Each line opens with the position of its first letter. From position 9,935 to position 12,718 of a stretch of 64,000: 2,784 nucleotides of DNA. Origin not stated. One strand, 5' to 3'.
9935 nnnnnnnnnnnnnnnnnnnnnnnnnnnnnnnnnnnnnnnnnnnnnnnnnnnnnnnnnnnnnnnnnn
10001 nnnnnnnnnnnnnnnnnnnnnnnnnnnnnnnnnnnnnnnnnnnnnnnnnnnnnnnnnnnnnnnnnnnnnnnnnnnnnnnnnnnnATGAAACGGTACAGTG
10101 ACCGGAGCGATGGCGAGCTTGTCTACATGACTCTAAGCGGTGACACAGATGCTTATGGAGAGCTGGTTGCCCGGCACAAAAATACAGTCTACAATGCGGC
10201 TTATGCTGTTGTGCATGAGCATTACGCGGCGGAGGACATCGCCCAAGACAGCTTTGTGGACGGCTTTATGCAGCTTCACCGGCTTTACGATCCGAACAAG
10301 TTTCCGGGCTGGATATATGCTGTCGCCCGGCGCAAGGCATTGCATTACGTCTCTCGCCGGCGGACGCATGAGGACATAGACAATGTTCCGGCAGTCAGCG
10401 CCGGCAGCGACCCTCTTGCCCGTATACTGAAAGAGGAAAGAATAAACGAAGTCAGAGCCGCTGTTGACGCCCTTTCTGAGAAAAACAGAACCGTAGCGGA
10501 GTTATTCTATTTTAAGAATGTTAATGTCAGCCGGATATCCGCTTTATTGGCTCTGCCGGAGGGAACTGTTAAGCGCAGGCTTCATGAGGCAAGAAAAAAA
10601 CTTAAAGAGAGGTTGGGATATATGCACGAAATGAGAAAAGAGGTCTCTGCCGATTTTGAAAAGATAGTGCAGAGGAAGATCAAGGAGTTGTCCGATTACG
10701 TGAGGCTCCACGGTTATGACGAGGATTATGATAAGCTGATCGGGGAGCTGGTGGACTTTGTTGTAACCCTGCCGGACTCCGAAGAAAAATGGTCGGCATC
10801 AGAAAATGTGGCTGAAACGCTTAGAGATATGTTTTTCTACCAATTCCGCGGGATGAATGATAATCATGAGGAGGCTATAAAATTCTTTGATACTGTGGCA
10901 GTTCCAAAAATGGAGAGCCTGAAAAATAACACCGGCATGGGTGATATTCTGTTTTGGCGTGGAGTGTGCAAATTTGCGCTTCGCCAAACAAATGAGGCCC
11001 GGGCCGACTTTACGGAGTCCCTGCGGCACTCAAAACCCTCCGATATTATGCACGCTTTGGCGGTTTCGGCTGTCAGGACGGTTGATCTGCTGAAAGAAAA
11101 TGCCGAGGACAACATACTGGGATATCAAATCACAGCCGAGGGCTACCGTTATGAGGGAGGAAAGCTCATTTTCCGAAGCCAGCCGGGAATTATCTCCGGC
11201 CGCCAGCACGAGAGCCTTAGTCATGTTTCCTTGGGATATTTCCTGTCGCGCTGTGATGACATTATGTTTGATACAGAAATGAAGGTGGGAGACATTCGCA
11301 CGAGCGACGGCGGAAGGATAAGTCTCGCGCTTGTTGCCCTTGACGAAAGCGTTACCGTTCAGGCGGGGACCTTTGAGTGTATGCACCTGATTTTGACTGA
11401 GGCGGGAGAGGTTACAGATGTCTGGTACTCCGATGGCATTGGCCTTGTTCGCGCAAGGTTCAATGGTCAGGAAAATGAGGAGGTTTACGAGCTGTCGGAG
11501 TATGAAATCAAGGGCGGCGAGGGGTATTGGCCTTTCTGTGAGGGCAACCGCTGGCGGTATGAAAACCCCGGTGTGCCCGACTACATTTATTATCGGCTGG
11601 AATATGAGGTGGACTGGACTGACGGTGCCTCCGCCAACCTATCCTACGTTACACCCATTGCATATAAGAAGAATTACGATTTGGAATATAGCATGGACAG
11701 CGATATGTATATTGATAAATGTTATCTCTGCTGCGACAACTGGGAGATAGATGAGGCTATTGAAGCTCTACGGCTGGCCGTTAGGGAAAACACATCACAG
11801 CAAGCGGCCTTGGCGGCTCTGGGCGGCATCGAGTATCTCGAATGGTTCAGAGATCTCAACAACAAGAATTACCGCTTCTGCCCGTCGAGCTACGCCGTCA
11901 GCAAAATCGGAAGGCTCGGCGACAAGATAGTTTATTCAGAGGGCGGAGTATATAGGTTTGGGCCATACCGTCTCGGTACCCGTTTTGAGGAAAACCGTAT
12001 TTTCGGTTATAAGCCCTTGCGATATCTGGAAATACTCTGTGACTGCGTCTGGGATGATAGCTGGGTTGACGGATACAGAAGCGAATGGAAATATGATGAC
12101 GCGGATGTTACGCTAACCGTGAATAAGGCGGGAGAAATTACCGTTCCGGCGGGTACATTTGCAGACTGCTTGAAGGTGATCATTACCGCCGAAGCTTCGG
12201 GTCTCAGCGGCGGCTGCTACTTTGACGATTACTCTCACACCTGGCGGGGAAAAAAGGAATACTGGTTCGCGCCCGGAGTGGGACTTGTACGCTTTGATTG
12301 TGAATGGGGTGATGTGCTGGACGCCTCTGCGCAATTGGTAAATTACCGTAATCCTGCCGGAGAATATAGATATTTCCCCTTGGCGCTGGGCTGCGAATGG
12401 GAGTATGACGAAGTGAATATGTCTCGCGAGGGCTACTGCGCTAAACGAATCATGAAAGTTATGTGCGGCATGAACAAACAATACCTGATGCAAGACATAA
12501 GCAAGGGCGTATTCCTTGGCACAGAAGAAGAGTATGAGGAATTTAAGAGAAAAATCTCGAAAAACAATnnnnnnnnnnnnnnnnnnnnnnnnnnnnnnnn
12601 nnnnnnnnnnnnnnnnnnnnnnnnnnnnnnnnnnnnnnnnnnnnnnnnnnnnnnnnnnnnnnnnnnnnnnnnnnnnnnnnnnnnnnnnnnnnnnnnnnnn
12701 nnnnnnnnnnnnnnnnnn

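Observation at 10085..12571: ECF-type sigma factor with an about 650-aa C-terminal extension built from a duplicated unknown domain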

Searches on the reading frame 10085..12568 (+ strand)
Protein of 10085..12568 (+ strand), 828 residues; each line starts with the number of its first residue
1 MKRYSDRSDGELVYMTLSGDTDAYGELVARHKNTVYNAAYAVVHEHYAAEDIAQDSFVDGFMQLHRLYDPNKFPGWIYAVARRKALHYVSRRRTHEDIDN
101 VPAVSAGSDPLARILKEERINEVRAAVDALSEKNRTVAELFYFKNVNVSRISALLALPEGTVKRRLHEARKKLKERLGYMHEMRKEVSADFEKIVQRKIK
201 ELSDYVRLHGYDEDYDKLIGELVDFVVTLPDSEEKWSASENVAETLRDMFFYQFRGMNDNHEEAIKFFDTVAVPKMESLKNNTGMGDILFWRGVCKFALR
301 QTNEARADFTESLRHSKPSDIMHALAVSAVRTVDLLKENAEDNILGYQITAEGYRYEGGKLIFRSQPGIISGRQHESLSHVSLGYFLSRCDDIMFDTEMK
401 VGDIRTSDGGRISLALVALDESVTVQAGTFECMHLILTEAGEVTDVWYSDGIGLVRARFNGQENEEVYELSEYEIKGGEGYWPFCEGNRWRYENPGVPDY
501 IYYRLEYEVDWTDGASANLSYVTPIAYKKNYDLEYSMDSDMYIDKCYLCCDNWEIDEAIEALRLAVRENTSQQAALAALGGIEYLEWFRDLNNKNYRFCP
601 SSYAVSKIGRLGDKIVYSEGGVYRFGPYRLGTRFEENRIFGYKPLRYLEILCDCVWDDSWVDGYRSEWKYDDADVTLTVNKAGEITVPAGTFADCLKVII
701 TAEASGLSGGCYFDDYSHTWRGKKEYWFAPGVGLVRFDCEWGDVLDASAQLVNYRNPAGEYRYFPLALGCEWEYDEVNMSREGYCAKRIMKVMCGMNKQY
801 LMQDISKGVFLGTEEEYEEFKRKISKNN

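Call 3: search_protein_families(library=pfam, proteins=[window:10085-12568:+], max_evalue=1)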
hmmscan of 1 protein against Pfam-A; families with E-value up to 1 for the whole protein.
window:10085-12568:+ (828 aa): 8 families
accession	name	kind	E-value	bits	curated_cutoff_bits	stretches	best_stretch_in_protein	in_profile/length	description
PF04542.20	Sigma70_r2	-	9.2e-10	38.6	24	1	27-93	1-69/71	Sigma-70 region 2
PF21347.3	DUF3108_like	-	1.5e-09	38.5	27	2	678-736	135-183/199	DUF3108-like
PF08281.18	Sigma70_r4_2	-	1e-08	35.2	25.7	1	121-173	2-54/54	Sigma-70, region 4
PF04545.22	Sigma70_r4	-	7e-08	32.3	24.1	1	127-175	2-50/50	Sigma-70, region 4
PF07719.23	TPR_2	-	0.00032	21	27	1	287-315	2-30/34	Tetratricopeptide repeat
PF00515.34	TPR_1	-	0.026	14.8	27.8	0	287-314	2-29/34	Tetratricopeptide repeat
PF07638.17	Sigma70_ECF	-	0.076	13.3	21.1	1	126-176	132-182/185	ECF sigma factor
PF05043.19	Mga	-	0.19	12.8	21.1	1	135-175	20-60/87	Mga helix-turn-helix domain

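Call 4: search_protein_families(library=ncbifam, proteins=[window:10085-12568:+], max_evalue=1)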
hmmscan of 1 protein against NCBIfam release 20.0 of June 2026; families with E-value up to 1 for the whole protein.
window:10085-12568:+ (828 aa): 86 families (the best 25 are shown)
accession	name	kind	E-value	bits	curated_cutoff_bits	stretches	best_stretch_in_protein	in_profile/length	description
NF009168.0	PRK12515.1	subfamily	4.2e-26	91.6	236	1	6-177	6-179/189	RNA polymerase sigma factor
NF007223.0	PRK09641.1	equivalog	3e-24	85.9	209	1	15-178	11-185/187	RNA polymerase sigma factor SigW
TIGR02954.1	Sig70_famx3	hypoth_equivalog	6.1e-23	81.4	188.5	1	11-177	5-167/170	RNA polymerase sigma-70 factor, TIGR02954 family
TIGR02937.1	sigma70-ECF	superfamily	6.5e-23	81.2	42.9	1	23-177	2-165/165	sigma-70 family RNA polymerase sigma factor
NF009172.0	PRK12519.1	subfamily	3.3e-22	79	222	1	3-178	10-190/194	RNA polymerase sigma factor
NF008888.0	PRK11922.1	equivalog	3.8e-21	75.8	204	1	5-178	13-197/231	RNA polymerase sigma factor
NF009166.1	PRK12513.1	equivalog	5.2e-20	72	206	1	5-180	5-189/193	RNA polymerase sigma factor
TIGR02948.1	SigW_bacill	equivalog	6.6e-20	72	243.1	1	16-178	12-185/187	RNA polymerase sigma factor SigW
NF009171.0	PRK12518.1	equivalog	1e-19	71.1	208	1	5-177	10-184/191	RNA polymerase sigma factor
TIGR02985.1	Sig70_bacteroi1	subfamily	2.5e-19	70.1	126.4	1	23-177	2-162/162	RNA polymerase sigma-70 factor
NF009174.0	PRK12522.1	equivalog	1.6e-18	67.3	217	1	26-179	7-169/175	RNA polymerase sigma factor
NF007225.0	PRK09643.1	equivalog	1.9e-18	66.9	190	1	3-188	8-193/204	RNA polymerase sigma factor SigM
NF006930.0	PRK09415.1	subfamily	4.8e-18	65.6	198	1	22-177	16-175/179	RNA polymerase factor sigma C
NF004113.0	PRK05602.1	equivalog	5e-18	65.5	208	1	4-179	27-203/211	RNA polymerase sigma factor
NF058625.1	sigma_PG0214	equivalog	6.3e-18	65.1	130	1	23-182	5-166/170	GFO_1088 family ECF-type sigma factor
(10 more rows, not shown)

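Call 6: find_homologous_proteins(query=window:10085-12568:+, max_evalue=0.001)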
Query window:10085-12568:+ (828 aa): 43 proteins with E <= 0.001 among 8000 candidates.
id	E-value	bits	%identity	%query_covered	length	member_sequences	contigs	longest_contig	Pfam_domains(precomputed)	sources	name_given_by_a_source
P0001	0.0e+0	1900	98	100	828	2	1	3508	PF21347.3,PF04545.23,PF04542.21,PF08281.19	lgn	-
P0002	0.0e+0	1555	80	100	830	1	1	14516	PF21347.3,PF04545.23,PF04542.21,PF08281.19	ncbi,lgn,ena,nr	ncbi:MAG: sigma-70 family RNA polymerase sigma factor [Oscillospiraceae bacterium]|nr:sigma-70 famil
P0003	2.3e-249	848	48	100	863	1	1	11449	PF00515.35,PF21347.3,PF04545.23,PF04542.21,PF08281.19,PF07719.24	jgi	jgi:RNA polymerase sigma factor (sigma-70 family)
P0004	2.2e-230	785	46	99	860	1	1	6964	PF21347.3,PF04545.23,PF04542.21,PF08281.19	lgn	-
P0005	6.3e-224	764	44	100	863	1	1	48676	PF21347.3,PF04545.23,PF04542.21,PF08281.19,PF07719.24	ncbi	-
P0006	3.4e-222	758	45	100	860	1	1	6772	PF07638.18,PF21347.3,PF04545.23,PF04542.21,PF08281.19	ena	-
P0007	1.7e-220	752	44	100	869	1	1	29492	PF04545.23,PF04542.21,PF08281.19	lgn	-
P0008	3.2e-207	708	43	98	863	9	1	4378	PF21347.3,PF04545.23,PF04542.21,PF08281.19,PF07719.24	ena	-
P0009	6.1e-197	674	42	100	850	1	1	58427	PF21347.3,PF04545.23,PF04542.21,PF08281.19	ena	-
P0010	4.3e-188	645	41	100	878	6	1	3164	PF21347.3,PF04545.23,PF04542.21,PF08281.19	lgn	-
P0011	6.1e-187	641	40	99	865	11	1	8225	PF04545.23,PF04542.21,PF08281.19,PF07719.24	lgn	-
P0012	2.4e-186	639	41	99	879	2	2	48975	PF21347.3,PF04545.23,PF04542.21,PF08281.19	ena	-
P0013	2.9e-181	623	39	99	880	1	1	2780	PF04545.23,PF04542.21,PF08281.19,PF07719.24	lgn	-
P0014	5.8e-181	622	39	100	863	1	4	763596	PF04545.23,PF04542.21,PF08281.19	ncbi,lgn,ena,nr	ncbi:MAG: sigma-70 family RNA polymerase sigma factor [Clostridia bacterium]|nr:sigma-70 family RNA 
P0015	6.4e-181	621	40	100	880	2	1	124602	PF21347.3,PF04545.23,PF04542.21,PF08281.19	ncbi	-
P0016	1.6e-177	610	39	100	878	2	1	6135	PF04545.23,PF04542.21,PF08281.19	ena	-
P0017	4.5e-176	605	41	99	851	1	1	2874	PF21347.3,PF04545.23,PF04542.21,PF08281.19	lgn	-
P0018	5.0e-176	605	39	100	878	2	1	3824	PF21347.3,PF04545.23,PF04542.21,PF08281.19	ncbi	-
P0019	3.6e-173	596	34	100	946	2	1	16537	PF04545.23,PF04542.21,PF08281.19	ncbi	-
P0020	5.1e-172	592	39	100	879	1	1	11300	PF21347.3,PF04545.23,PF04542.21,PF08281.19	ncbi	-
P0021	5.2e-159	549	37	99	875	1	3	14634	PF13384.13,PF04545.23,PF04542.21,PF08281.19,PF07719.24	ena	-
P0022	6.3e-155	535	36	98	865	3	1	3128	PF21347.3,PF04545.23,PF04542.21,PF08281.19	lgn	-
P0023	1.8e-150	521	37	99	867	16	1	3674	PF21347.3,PF04545.23,PF04542.21,PF08281.19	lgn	-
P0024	4.3e-145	503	36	99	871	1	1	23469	PF04545.23,PF04542.21,PF08281.19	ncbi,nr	ncbi:MAG: sigma-70 family RNA polymerase sigma factor [Clostridia bacterium]|nr:sigma-70 family RNA 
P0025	8.1e-138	479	36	98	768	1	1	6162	PF07638.18,PF21347.3,PF04545.23,PF04542.21,PF08281.19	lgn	-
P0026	1.8e-127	445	33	99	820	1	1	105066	PF21347.3,PF04545.23,PF04542.21,PF08281.19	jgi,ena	jgi:RNA polymerase sigma factor, sigma-70 family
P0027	7.8e-114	399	32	98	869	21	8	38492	PF21347.3,PF04545.23,PF04542.21,PF08281.19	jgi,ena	-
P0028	1.8e-111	392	32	98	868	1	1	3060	PF21347.3,PF04545.23,PF04542.21,PF08281.19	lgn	-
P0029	8.4e-97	343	37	68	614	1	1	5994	PF04545.23,PF04542.21,PF08281.19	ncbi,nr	ncbi:MAG: sigma-70 family RNA polymerase sigma factor, partial [Oscillospiraceae bacterium]|nr:sigma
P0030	1.2e-84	303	27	98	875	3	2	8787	PF21347.3,PF04545.23,PF04542.21,PF08281.19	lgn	-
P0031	8.8e-75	270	28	89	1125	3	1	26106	PF07638.18,PF21347.3,PF04545.23,PF04542.21,PF08281.19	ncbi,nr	ncbi:MAG: sigma-70 family RNA polymerase sigma factor [Oscillospiraceae bacterium]|nr:sigma-70 famil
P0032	3.2e-61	225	28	59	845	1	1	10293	PF21347.3,PF04545.23,PF04542.21,PF08281.19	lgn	-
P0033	7.2e-57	211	29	89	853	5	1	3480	PF04545.23,PF04542.21,PF08281.19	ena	-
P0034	8.0e-31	125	29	50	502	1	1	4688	PF04545.23,PF08281.19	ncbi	-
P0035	1.0e-20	91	32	25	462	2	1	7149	PF04545.23,PF04542.21,PF08281.19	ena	-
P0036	5.8e-20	89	39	20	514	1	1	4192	PF13606.13,PF13857.13,PF04545.23,PF12796.14,PF00023.37,PF04542.21,PF13637.13,PF08281.19,PF24521.3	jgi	jgi:RNA polymerase sigma factor (sigma-70 family)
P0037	9.4e-17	78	33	27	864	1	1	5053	PF13384.13,PF02985.29,PF07638.18,PF03130.23,PF04542.21,PF08281.19,PF00482.29,PF13646.13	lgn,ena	-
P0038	1.5e-15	74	30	25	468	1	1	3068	PF04545.23,PF04542.21,PF08281.19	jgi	-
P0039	6.0e-12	62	30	21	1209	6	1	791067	PF08534.17,PF07210.19,PF16371.13,PF17802.8,PF04542.21,PF00775.28,PF13620.13,PF08281.19,PF17210.10,PF13715.13,PF25020.2,PF02369.23,PF07638.18,PF20598.5,PF15976.12,PF04545.23,PF22904.4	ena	-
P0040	1.2e-8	52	29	22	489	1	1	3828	PF07638.18,PF04545.23,PF04542.21,PF08281.19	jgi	jgi:RNA polymerase sigma factor (sigma-70 family)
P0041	3.4e-8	50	27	21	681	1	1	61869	PF11098.14,PF07638.18,PF04545.23,PF04542.21,PF08281.19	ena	-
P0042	3.8e-6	43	28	16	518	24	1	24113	PF04545.23,PF04542.21,PF08281.19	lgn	-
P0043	1.1e-5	42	29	21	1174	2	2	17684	PF04545.23,PF04542.21,PF08281.19,PF01436.28,PF08450.19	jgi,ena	-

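Call 18: find_encoding_contigs(protein=P0014, flank=6000, max_places=2)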
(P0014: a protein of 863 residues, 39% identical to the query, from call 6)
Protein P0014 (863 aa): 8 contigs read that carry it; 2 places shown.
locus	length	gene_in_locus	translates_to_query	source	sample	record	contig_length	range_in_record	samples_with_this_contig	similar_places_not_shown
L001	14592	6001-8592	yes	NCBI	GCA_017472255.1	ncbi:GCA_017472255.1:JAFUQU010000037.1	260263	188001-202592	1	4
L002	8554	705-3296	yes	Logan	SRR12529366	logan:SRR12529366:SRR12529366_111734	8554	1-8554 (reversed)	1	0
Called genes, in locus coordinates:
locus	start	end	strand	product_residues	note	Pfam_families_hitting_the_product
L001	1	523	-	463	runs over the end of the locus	PF13620:CarboxypepD_reg (weak), PF17802:SpaA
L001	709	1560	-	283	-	PF03372:Exo_endo_phos, PF22669:Exo_endo_phos2 (faint)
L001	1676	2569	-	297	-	PF12833:HTH_18, PF00165:HTH_AraC (weak)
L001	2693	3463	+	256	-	-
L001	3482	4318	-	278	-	PF02311:AraC_binding, PF00165:HTH_AraC, PF12833:HTH_18, PF00165:HTH_AraC (weak)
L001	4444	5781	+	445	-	PF02056:Glyco_hydro_4, PF11975:Glyco_hydro_4C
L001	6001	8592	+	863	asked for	PF04542:Sigma70_r2, PF04545:Sigma70_r4, PF08281:Sigma70_r4_2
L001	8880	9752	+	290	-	PF00483:NTP_transferase, PF12804:NTP_transf_3 (weak)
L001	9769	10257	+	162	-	PF00383:dCMP_cyt_deam_1, PF14437:MafB19-deam (weak)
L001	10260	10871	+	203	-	-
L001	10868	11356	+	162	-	PF01451:LMWPc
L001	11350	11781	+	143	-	PF13302:Acetyltransf_3 (weak), PF00583:Acetyltransf_1, PF13673:Acetyltransf_10, PF13508:Acetyltransf_7, PF08445:FR47 (weak)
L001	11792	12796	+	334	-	PF00814:TsaD, PF02543:Carbam_trans_N (weak), PF22521:HypF_C_2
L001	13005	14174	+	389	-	PF00180:Iso_dh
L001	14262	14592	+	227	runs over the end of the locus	PF06971:Put_DNA-bind_N, PF02629:CoA_binding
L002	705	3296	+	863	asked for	PF04542:Sigma70_r2, PF04545:Sigma70_r4, PF08281:Sigma70_r4_2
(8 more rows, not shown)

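Call 19: find_encoding_contigs(protein=P0015, flank=6000, max_places=2)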
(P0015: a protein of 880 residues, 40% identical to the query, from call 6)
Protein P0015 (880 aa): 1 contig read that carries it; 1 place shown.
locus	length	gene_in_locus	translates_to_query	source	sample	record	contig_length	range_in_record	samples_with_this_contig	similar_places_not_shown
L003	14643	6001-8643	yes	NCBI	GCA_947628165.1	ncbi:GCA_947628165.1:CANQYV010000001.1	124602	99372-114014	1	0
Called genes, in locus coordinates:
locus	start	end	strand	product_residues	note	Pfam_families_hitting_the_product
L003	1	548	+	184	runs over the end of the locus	PF13679:Methyltransf_32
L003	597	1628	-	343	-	PF00480:ROK (faint)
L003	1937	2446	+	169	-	PF00702:Hydrolase, PF09419:PGP_phosphatase (faint), PF13419:HAD_2 (weak), PF13242:Hydrolase_like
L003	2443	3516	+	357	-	PF01321:Creatinase_N, PF00557:Peptidase_M24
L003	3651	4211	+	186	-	PF08207:EFP_N, PF01132:EFP, PF09285:Elong-fact-P_C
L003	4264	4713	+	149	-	-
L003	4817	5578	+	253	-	PF01048:PNP_UDP_1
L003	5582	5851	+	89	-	-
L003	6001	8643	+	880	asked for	PF04542:Sigma70_r2, PF04545:Sigma70_r4 (weak), PF08281:Sigma70_r4_2, PF21347:DUF3108_like (faint)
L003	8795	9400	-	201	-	PF21176:RecR_HhH, PF02132:RecR_ZnF, PF01751:Toprim, PF13662:Toprim_4, PF21175:RecR_C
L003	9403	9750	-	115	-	PF02575:YbaB_DNA_bd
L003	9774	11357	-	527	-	PF13177:DNA_pol3_delta2, PF00004:AAA, PF22608:DNAX_ATPase_lid, PF12169:DNA_pol3_gamma3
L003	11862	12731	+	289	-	PF01418:HTH_6, PF01380:SIS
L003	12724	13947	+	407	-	PF00070:Pyr_redox (weak), PF00890:FAD_binding_2 (weak), PF01134:GIDA (faint), PF01266:DAO (weak), PF03486:HI0933_like, PF12831:FAD_oxidored, PF13450:NAD_binding_8 (weak), PF22780:HI0933_like_1st, +2 more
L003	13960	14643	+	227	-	PF02224:Cytidylate_kin, PF13189:Cytidylate_kin2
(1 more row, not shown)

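Call 21: find_encoding_contigs(protein=P0026, flank=6000, max_places=1)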
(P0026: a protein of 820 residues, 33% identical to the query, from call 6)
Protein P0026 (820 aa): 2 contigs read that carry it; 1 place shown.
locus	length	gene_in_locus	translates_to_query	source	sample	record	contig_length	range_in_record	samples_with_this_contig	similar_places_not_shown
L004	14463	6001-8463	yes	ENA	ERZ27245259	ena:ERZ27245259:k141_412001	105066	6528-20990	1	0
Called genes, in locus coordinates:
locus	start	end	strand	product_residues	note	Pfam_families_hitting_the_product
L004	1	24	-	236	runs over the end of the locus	PF00005:ABC_tran, PF02463:SMC_N (faint), PF13304:AAA_21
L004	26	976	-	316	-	PF01297:ZnuA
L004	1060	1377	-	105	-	-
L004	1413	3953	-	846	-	PF09479:Flg_new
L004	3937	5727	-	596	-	PF00501:AMP-binding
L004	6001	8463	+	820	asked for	PF04542:Sigma70_r2, PF04545:Sigma70_r4, PF08281:Sigma70_r4_2, PF21347:DUF3108_like (faint)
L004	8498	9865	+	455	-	PF00884:Sulfatase, PF01663:Phosphodiest (weak), PF16347:SGSH_C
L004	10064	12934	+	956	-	PF00989:PAS (faint), PF08448:PAS_4 (weak), PF00512:HisKA, PF02518:HATPase_c, PF00072:Response_reg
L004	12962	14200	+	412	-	PF01408:GFO_IDH_MocA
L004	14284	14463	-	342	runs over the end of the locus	PF00376:MerR, PF13411:MerR_1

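Call 22: find_encoding_contigs(protein=P0002, flank=8000, max_places=2)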
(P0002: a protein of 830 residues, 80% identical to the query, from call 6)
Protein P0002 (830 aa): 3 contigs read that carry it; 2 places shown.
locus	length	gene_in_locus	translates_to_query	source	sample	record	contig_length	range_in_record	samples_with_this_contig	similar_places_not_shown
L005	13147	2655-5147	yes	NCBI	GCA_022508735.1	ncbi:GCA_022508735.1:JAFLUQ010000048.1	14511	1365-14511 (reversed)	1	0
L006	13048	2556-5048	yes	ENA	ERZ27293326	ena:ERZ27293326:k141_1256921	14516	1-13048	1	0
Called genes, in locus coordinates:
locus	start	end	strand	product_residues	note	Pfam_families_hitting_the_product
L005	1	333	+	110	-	?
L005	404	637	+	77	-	-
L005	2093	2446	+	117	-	PF14198:TnpV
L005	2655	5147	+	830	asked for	PF04542:Sigma70_r2, PF04545:Sigma70_r4, PF08281:Sigma70_r4_2, PF21347:DUF3108_like (faint)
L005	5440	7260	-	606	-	PF04326:SLFN_AlbA_2, PF13749:HATPase_c_4, PF00076:RRM_1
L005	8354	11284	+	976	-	PF07494:Reg_prop (faint), PF07495:Y_Y_Y (faint), PF01966:HD, PF13487:HD_5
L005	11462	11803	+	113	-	-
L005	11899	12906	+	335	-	-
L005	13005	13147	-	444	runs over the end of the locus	PF00232:Glyco_hydro_1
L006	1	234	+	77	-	?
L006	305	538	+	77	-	-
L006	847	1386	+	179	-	PF01076:Mob_Pre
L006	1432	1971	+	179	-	-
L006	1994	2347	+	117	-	PF14198:TnpV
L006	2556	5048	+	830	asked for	PF04542:Sigma70_r2, PF04545:Sigma70_r4, PF08281:Sigma70_r4_2, PF21347:DUF3108_like (faint)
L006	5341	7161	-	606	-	PF04326:SLFN_AlbA_2, PF13749:HATPase_c_4, PF00076:RRM_1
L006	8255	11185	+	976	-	PF07494:Reg_prop (faint), PF07495:Y_Y_Y (faint), PF01966:HD, PF13487:HD_5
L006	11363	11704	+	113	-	-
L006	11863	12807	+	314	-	-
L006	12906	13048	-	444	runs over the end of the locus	PF00232:Glyco_hydro_1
